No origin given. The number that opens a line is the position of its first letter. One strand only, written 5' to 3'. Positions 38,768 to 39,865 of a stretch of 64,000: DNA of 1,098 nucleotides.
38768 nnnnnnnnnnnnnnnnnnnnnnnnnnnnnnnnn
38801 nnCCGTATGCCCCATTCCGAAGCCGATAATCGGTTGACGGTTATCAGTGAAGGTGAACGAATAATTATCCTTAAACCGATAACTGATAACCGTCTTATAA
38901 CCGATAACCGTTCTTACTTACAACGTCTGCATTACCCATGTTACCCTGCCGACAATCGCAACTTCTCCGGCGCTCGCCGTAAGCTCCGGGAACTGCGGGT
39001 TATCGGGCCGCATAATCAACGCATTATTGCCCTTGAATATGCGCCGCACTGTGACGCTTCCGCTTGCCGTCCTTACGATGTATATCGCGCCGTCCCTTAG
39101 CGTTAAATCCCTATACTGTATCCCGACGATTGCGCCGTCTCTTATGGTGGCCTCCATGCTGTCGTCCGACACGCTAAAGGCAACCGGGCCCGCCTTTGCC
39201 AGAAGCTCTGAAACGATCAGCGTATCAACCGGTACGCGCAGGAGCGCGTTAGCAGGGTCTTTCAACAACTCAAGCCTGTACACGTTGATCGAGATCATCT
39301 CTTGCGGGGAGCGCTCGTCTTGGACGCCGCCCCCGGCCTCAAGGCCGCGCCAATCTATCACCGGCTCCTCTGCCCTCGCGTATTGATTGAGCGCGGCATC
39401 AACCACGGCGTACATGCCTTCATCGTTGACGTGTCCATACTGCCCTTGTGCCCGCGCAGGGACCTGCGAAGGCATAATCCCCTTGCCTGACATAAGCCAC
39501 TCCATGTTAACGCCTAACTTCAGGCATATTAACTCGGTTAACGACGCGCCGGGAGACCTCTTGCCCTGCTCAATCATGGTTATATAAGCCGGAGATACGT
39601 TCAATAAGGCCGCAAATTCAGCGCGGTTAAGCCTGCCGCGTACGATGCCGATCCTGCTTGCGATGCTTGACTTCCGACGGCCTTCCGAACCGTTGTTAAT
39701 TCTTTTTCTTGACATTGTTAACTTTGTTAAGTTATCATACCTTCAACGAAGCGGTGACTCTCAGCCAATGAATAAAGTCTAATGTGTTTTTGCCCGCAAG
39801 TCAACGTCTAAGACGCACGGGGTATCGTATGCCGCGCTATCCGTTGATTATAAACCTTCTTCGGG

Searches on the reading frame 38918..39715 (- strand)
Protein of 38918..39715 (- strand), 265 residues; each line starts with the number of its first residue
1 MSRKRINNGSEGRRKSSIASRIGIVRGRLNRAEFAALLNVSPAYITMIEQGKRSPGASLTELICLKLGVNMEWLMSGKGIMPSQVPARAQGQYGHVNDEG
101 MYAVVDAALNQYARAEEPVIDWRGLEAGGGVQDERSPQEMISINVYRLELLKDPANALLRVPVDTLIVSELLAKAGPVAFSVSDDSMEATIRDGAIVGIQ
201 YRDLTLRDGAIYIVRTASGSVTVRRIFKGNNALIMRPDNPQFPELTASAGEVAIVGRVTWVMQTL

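Call 81: search_protein_families(library=padloc, proteins=[window:38918-39715:-], max_evalue=0.000001)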
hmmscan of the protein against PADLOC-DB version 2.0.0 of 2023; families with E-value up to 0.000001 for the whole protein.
window:38918-39715:- (265 aa): 1 family
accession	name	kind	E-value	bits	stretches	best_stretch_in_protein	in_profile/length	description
PDLC02926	HTH_VI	-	3.5e-08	31.6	1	28-75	14-61/92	-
